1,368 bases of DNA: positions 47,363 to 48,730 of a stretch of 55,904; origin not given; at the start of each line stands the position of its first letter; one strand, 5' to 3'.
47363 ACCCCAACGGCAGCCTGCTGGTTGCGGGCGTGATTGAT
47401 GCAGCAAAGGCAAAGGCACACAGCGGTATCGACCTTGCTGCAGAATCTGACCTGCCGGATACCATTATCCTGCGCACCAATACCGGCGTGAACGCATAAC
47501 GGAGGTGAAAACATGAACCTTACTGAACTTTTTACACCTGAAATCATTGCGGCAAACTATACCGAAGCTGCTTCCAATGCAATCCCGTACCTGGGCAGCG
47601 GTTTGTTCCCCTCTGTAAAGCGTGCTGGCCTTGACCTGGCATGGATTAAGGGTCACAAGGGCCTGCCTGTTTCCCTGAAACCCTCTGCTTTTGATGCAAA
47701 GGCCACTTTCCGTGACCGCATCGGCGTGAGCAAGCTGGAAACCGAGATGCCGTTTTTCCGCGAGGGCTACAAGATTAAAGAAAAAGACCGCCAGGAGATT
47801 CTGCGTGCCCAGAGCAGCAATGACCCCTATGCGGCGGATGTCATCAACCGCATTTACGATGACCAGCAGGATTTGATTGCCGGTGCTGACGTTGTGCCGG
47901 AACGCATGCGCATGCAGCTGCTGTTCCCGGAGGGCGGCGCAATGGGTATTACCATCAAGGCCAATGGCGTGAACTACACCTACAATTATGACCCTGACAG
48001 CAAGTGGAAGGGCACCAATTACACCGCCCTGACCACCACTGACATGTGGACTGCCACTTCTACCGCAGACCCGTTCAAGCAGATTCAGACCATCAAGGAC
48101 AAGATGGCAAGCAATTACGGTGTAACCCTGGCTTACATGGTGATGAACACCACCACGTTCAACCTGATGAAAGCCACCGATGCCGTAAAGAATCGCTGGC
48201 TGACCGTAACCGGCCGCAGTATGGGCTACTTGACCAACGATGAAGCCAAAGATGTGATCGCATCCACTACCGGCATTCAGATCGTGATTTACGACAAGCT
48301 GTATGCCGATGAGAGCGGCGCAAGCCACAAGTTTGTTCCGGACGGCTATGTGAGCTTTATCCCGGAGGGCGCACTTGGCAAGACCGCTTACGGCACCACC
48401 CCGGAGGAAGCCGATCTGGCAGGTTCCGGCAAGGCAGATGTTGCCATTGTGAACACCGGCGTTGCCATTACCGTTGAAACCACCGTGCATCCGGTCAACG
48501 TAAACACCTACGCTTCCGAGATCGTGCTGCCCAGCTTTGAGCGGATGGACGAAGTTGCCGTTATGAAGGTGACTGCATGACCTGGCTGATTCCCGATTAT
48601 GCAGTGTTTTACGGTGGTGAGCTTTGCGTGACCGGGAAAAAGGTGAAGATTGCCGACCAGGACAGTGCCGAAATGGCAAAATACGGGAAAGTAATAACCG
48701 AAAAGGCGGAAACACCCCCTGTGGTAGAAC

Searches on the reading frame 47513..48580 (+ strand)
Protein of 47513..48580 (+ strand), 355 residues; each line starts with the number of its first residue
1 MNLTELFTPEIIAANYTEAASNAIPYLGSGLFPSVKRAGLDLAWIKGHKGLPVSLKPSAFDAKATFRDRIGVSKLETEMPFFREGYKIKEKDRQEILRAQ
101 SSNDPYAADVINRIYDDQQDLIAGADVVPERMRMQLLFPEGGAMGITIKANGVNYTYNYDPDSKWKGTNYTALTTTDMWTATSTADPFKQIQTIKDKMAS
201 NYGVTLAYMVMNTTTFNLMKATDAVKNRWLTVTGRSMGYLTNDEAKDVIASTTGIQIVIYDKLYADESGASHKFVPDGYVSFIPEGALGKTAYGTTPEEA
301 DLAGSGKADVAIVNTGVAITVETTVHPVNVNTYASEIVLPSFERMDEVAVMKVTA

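Call 69: search_protein_families(library=phrogs, proteins=[window:47513-48580:+], max_evalue=0.00001)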
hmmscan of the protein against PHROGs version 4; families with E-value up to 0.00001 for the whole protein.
window:47513-48580:+ (355 aa): 3 families
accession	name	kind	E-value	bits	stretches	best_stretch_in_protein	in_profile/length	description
phrog_29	-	head and packaging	1.4e-63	216.6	1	2-355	24-360/439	major head protein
phrog_1005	-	head and packaging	9.7e-07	29.3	1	164-243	134-209/315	major head protein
phrog_26029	-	unknown function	4.3e-06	27.9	0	15-93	15-92/105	-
